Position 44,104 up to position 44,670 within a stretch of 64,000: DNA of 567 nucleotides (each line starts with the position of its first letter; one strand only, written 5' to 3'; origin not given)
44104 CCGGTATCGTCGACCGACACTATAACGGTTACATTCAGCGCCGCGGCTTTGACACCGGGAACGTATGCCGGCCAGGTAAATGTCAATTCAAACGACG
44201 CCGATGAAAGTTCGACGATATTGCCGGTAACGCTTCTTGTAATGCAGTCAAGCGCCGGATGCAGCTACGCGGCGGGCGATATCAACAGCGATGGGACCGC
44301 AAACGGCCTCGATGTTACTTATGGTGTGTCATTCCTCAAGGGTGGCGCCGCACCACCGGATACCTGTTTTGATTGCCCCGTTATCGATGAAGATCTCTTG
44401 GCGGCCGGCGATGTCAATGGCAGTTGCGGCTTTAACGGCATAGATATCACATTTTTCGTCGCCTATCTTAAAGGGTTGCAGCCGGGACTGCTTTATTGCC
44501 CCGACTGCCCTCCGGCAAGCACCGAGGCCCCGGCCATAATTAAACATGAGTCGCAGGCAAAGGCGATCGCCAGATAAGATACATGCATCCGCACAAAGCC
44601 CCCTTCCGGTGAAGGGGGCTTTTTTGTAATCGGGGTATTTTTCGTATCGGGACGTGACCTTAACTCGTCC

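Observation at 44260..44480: Dockerin-like twin Ca-binding repeats at the C-terminus of a 1484-aa S8 subtilase in a T9SS-bearing organism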

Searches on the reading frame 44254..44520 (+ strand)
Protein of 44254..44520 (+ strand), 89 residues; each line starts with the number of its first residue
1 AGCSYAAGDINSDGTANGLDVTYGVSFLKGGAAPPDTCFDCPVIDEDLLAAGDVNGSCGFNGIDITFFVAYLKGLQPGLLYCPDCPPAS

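Call 25: search_protein_families(library=pfam, alignment_id=A3, max_evalue=1)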
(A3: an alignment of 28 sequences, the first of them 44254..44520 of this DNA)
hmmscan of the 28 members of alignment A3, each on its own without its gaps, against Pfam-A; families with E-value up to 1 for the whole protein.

A. member 1, window:44254-44520:+ (89 aa): 1 family
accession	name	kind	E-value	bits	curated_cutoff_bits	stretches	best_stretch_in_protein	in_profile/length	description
PF00404.24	Dockerin_1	-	0.00039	21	22.9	1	7-72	1-56/57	Dockerin type I domain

B. families by the number of members that match (of 28 scanned): 8 families
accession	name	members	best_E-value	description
PF00404.24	Dockerin_1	24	5.1e-08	Dockerin type I domain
PF22648.2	SET7_N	3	0.0029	Histone H3 K4-specific methyltransferase SET7 N-terminal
PF18217.7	Zap1_zf2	3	0.09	Zap1 zinc finger 2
PF21459.3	INI1_DNA-bd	2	0.017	SWI/SNF Subunit INI1, DNA binding domain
PF17858.6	Defensin_int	2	0.089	Platypus intermediate defensin-like peptide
PF00400.38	WD40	1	0.11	WD domain, G-beta repeat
PF09322.15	DUF1979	1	0.11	Domain of unknown function (DUF1979)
PF21721.2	Gp38_N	1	0.11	Phage tail fibre adhesin Gp38 N-terminal domain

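Call 26: search_solved_structures(query=A3, max_evalue=10, show_alignments=2)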
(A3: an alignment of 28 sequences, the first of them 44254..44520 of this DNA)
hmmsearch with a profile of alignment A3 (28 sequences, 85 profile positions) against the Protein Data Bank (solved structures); distinct sequences matched with E-value up to 10: 20.
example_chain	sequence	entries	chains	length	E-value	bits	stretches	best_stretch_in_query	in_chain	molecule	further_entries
4fl4_A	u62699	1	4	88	0.00027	24.5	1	6-71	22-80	Glycoside hydrolase family 9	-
6kg9_A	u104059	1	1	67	0.0025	21.4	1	5-63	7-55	And cellulose-binding endoglucanase family 9 CelL ortholog dockerin domain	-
6kge_D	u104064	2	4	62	0.0045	20.6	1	5-63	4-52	And cellulose-binding endoglucanase family 9 CelL ortholog dockerin domain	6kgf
6kgc_B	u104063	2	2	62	0.0059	20.2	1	5-63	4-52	And cellulose-binding endoglucanase family 9 CelL ortholog dockerin domain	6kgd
4cj0_A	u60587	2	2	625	0.012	19.2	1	5-71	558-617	ENDOGLUCANASE D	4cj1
1clc_A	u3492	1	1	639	0.012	19.2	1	5-71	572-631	ENDOGLUCANASE CELD; EC: 3.2.1.4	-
4dh2_B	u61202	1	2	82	0.026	18.1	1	5-72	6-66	Dockerin type 1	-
5nrk_B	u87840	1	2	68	0.076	16.6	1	6-75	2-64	DocCel5: Type I dockerin repeat domain from A. cellulolyticus family 5 endoglucanase WP_01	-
5nrm_B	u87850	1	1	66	0.11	16.2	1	6-73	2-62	DocCel5: Type I dockerin repeat domain from A. cellulolyticus family 5 endoglucanase WP_01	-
3ul4_B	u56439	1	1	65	0.12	16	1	49-70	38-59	Cellulosome enzyme, dockerin type I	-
2ccl_B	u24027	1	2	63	0.18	15.5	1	6-22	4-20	ENDO-1,4-BETA-XYLANASE Y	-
1ohz_B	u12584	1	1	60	0.2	15.3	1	6-22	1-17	ENDO-1,4-BETA-XYLANASE Y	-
8ajy_B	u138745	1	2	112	0.44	14.2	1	3-71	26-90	Dockerin from ScaH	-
5lxv_B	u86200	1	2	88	0.61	13.7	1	44-76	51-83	Carbohydrate-binding protein WP_009985128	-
2y3n_B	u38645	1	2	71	0.84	13.3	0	6-27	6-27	CELLULOSOMAL FAMILY-48 PROCESSIVE GLYCOSIDE HYDROLASE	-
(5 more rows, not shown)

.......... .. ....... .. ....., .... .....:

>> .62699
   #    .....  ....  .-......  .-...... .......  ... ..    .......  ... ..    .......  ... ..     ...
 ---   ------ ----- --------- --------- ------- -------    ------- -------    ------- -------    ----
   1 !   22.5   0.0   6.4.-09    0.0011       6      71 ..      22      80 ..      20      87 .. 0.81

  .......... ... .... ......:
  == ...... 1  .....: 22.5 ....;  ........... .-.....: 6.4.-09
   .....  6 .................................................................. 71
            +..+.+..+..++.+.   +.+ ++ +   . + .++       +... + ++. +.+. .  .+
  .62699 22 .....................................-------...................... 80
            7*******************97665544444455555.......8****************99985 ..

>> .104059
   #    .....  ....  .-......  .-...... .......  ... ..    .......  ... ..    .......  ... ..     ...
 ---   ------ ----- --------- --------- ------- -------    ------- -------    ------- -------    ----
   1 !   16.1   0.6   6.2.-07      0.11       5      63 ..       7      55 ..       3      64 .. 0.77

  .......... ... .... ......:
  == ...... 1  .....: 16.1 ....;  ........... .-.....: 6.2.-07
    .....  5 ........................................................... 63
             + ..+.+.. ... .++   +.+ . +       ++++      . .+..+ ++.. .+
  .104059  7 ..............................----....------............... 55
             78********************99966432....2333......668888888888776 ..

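Call 30: find_related_loci(query=window:44254-44520:+, collection=genome_contigs, flank=6000)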
Query window:44254-44520:+ (89 aa) in genome_contigs; peptide patterns used: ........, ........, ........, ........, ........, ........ (x = any residue, [..] = any of these).
344 stretches matched a pattern; 7 encode a relative of the query (tblastn E <= 1e-3); 7 distinct loci.
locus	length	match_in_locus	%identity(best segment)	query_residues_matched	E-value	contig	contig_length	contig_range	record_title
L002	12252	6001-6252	57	3-89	2e-29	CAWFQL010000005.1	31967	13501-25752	MAG: uncultured candidate division Zixibacteria bacterium isolate MFD05942.bin.1.318 genome assembly, contig: contig_128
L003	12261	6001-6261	55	3-88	7e-28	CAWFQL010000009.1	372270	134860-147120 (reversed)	MAG: uncultured candidate division Zixibacteria bacterium isolate MFD05942.bin.1.318 genome assembly, contig: contig_258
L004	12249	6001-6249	56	2-88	3e-25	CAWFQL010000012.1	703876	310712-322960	MAG: uncultured candidate division Zixibacteria bacterium isolate MFD05942.bin.1.318 genome assembly, contig: contig_391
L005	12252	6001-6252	57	2-88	9e-26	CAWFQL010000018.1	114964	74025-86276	MAG: uncultured candidate division Zixibacteria bacterium isolate MFD05942.bin.1.318 genome assembly, contig: contig_673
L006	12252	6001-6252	49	1-86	1e-24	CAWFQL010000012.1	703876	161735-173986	MAG: uncultured candidate division Zixibacteria bacterium isolate MFD05942.bin.1.318 genome assembly, contig: contig_391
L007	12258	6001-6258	51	3-87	4e-24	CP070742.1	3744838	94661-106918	MAG: Candidatus Zixiibacteriota bacterium isolate bin38 chromosome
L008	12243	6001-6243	53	3-87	8e-24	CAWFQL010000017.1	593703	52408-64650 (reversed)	MAG: uncultured candidate division Zixibacteria bacterium isolate MFD05942.bin.1.318 genome assembly, contig: contig_673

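Call 35: predict_structure(alignment_id=A3)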
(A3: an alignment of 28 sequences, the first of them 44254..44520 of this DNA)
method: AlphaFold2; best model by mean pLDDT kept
length: 89 residues; sequences in the alignment: 28
mean_pLDDT: 87.5   pTM: 0.79
mean pLDDT of the five models: 87.5, 87.2, 86.5, 86.0, 84.2
residues with pLDDT >= 90: 55; 70-90: 21; 50-70: 13; < 50: 0
segments of 3 or more residues with pLDDT < 50: none
pLDDT, mean of each block of 10 residues (from residue 1): 82 95 96 79 66 92 97 97 84
secondary structure, 60 per line:
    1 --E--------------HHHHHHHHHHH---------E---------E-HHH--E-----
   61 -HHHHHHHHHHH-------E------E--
elements in order: H18-28 H62-72

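Call 37: fold_search(model_id=the predicted structure, library=pdb)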
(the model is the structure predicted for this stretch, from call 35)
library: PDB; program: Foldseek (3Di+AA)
matches with E <= 10: 29; with E <= 0.001: 0
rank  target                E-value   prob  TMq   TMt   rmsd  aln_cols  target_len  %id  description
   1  4dh2_D                2.3e-03  1.00  0.63  0.79   3.7        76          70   28  Crystal structure of Coh-OlpC(Cthe_0452)-Doc435(Cthe_0435) complex: A novel type I Cohesin-Dockerin complex from Clost (released 2012-11-28)
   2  5nrk_D                3.3e-03  1.00  0.62  0.81   3.8        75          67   25  Crystal structure of the sixth cohesin from Acetivibrio cellulolyticus' scaffoldin B in complex with Cel5 dockerin S15 (released 2018-01-31)
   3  5nrm_B                3.3e-03  1.00  0.60  0.79   3.8        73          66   26  Crystal structure of the sixth cohesin from Acetivibrio cellulolyticus' scaffoldin B in complex with Cel5 dockerin S51 (released 2018-01-31)
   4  5nrk_B                3.3e-03  1.00  0.60  0.77   3.8        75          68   25  Crystal structure of the sixth cohesin from Acetivibrio cellulolyticus' scaffoldin B in complex with Cel5 dockerin S15 (released 2018-01-31)
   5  4dh2_B                5.3e-03  1.00  0.64  0.78   3.7        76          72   28  Crystal structure of Coh-OlpC(Cthe_0452)-Doc435(Cthe_0435) complex: A novel type I Cohesin-Dockerin complex from Clost (released 2012-11-28)
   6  5lxv_B                1.1e-02  1.00  0.56  0.73   2.9        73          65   22  Crystal structure of Ruminococcus flavefaciens scaffoldin C cohesin in complex with a dockerin from an uncharacterized (released 2016-10-19)
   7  4fl4_A                1.8e-02  1.00  0.60  0.77   2.2        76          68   26  Scaffoldin conformation and dynamics revealed by a ternary complex from the Clostridium thermocellum cellulosome (released 2012-06-27)
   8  4uyq_B                2.0e-02  0.99  0.56  0.67   5.2        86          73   20  High resolution structure of the third cohesin ScaC in complex with the ScaB dockerin with a mutation in the C-termina (released 2015-04-15)
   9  6kge_D                2.3e-02  1.00  0.51  0.71   5.1        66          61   26  Crystal structure of CaDoc0917(R16D)-CaCohA2 complex at pH 5.5 (released 2020-07-08)
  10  8x39_B                3.9e-02  1.00  0.61  0.41   3.0        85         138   21  Crystal structure of cellulosomal double-dockerin module of Clo1313_0689 from Clostridium thermocellum (released 2024-04-03)
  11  6kgc_B                3.9e-02  0.99  0.51  0.74   5.2        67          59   25  Crystal structure of CaDoc0917(R49D)-CaCohA2 complex at pH 5.4 (released 2020-07-08)
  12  4fl4_J                4.5e-02  1.00  0.60  0.79   1.5        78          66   24  Scaffoldin conformation and dynamics revealed by a ternary complex from the Clostridium thermocellum cellulosome (released 2012-06-27)
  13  4fl4_G                5.1e-02  1.00  0.62  0.80   2.2        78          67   26  Scaffoldin conformation and dynamics revealed by a ternary complex from the Clostridium thermocellum cellulosome (released 2012-06-27)
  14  8x39_A                6.3e-02  1.00  0.60  0.40   2.0        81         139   22  Crystal structure of cellulosomal double-dockerin module of Clo1313_0689 from Clostridium thermocellum (released 2024-04-03)
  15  2ccl_B                6.8e-02  1.00  0.61  0.85   1.6        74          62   23  THE S45A, T46A MUTANT OF THE TYPE I COHESIN-DOCKERIN COMPLEX FROM THE CELLULOSOME OF CLOSTRIDIUM THERMOCELLUM (released 2007-02-13)
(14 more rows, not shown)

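Call 39: search_protein_families(library=pfam, proteins=[L002:1000-3978:+, L002:4012-6252:+, L003:1972-6342:+, L004:643-6309:+, L005:5107-6255:+, L006:1333-4617:+, L006:5056-6324:+, L007:5470-6276:+, L008:5101-6249:+], max_evalue=0.001)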
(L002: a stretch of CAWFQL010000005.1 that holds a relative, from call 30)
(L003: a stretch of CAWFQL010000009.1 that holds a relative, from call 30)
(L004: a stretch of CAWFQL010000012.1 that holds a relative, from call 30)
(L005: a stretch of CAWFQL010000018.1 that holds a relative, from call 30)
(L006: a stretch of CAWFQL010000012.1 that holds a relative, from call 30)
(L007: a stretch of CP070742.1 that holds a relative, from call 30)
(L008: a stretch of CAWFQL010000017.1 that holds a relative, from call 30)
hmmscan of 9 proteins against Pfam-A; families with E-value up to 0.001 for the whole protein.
L002:1000-3978:+ (993 aa): 3 families
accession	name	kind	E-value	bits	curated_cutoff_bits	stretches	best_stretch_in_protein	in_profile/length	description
PF00246.29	Peptidase_M14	-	1.8e-53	182.5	21.6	1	116-377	2-284/286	Zinc carboxypeptidase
PF13620.12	CarboxypepD_reg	-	8.4e-11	42.5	32.3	1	391-470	2-82/82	Carboxypeptidase regulatory-like domain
PF00404.24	Dockerin_1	-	0.0002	21.9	22.9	1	904-967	1-56/57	Dockerin type I domain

L002:4012-6252:+ (747 aa): 3 families
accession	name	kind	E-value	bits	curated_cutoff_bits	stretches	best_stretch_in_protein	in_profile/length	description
PF00246.29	Peptidase_M14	-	1e-65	222.7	21.6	1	114-389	2-283/286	Zinc carboxypeptidase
PF20773.4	InhA-like_MAM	-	3.3e-26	92.4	26.9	1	469-601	28-160/191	Immune inhibitor A-like, MAM domain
PF00404.24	Dockerin_1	-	0.00025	21.6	22.9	1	668-730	1-55/57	Dockerin type I domain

L003:1972-6342:+ (1457 aa): 1 family
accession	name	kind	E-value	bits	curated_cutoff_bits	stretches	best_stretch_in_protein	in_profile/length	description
PF06119.19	NIDO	-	1.5e-05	25.5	25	1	573-631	2-57/186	Nidogen-like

L004:643-6309:+ (1889 aa): 5 families
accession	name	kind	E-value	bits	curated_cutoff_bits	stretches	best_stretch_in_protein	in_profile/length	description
PF01364.23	Peptidase_C25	-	8.9e-39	134.2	23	1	252-597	1-373/374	Peptidase family C25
PF08126.16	Propeptide_C25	-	6.9e-26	91.1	22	1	44-210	13-175/205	Propeptide_C25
PF06119.19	NIDO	-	8.5e-10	39.4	25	1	1332-1387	2-55/186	Nidogen-like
PF22544.2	HYDIN_VesB_CFA65-like_Ig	-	9.5e-05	23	25.5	0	1549-1625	17-93/100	HYDIN/CFA65/VesB-like, Ig-like domain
PF00404.24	Dockerin_1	-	0.00092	19.8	22.9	0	1791-1813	1-23/57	Dockerin type I domain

L005:5107-6255:+ (383 aa): 3 families
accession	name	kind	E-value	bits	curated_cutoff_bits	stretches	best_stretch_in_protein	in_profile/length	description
PF00127.26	Copper-bind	-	2.8e-16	60.2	21.2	1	209-291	3-98/99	Copper binding proteins, plastocyanin/azurin family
PF13473.12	Cupredoxin_1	-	6.7e-14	52.2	27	2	124-203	23-104/104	Cupredoxin-like domain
PF00404.24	Dockerin_1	-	0.00063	20.3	22.9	0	305-363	2-52/57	Dockerin type I domain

L006:1333-4617:+ (1095 aa): 3 families
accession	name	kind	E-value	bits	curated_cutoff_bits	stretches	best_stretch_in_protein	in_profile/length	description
PF20773.4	InhA-like_MAM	-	1.4e-08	34.9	26.9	1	418-534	56-170/191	Immune inhibitor A-like, MAM domain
PF06119.19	NIDO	-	4.9e-08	33.6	25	0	118-173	3-55/186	Nidogen-like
PF07705.17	CARDB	-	0.0002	22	22.7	0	281-341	24-82/101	CARDB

L006:5056-6324:+ (423 aa): 3 families
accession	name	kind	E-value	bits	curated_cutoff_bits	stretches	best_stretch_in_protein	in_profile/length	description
PF11551.14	Omp28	-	3.1e-15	56.9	34.9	1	47-206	3-167/171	Outer membrane protein Omp28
PF00404.24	Dockerin_1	-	2e-06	28.3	22.9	1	322-382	1-53/57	Dockerin type I domain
PF06764.17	DUF1223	-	0.00032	21.2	30.7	1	1-190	11-202/202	Protein of unknown function (DUF1223)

L007:5470-6276:+ (269 aa): 0 families

L008:5101-6249:+ (383 aa): 3 families
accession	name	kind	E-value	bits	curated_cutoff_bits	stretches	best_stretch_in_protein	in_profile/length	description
PF00404.24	Dockerin_1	-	6.1e-07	30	22.9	1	305-366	1-55/57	Dockerin type I domain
PF01663.27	Phosphodiest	-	3.9e-06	27.2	23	1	95-225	91-220/342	Type I phosphodiesterase / nucleotide pyrophosphatase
PF01676.23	Metalloenzyme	-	1.2e-05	25.5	24.3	1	151-279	132-247/252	Metalloenzyme superfamily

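Call 44: search_protein_representatives(alignment_id=A3)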
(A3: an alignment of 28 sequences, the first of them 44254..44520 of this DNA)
Query: 28 sequences, 85 profile positions. Proteins with E-value up to 0.001 (for the whole library): 3485; up to 1e-10: 1425; up to 1e-30: 131. The best 150 are listed.
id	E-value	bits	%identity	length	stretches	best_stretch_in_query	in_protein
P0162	9.5e-62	221.5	-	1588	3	1-85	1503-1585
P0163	1.0e-58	211.8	-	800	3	2-85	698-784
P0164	2.7e-54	197.6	-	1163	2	1-85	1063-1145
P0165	6.6e-53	193.1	-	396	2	1-85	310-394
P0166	1.7e-52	191.8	-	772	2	1-85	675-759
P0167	3.0e-52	191.0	-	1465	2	1-85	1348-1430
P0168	2.0e-51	188.4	-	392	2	2-85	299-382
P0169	1.0e-50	186.1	-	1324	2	1-85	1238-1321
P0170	5.9e-49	180.5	-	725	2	4-85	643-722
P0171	3.1e-46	171.7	-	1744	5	3-85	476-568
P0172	4.4e-46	171.3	-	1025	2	2-85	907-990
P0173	1.7e-44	166.2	-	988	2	1-85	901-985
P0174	6.7e-44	164.3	-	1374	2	1-85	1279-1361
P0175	1.4e-43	163.3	-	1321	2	2-85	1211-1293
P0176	6.0e-42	158.0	-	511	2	1-85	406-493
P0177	1.1e-40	154.0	-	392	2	1-85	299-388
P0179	1.6e-39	150.2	-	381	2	1-84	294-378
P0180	3.6e-39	149.1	-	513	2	1-85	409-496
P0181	3.7e-39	149.1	-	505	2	1-85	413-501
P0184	1.1e-36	141.1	-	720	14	6-76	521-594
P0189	1.2e-33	131.5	-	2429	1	2-85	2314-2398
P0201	1.2e-32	128.2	-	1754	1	1-85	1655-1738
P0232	1.5e-31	124.7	-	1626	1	1-85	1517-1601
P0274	7.0e-31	122.5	-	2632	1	1-85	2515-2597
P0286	9.9e-31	122.1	-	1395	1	1-85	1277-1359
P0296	1.4e-30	121.6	-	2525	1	1-85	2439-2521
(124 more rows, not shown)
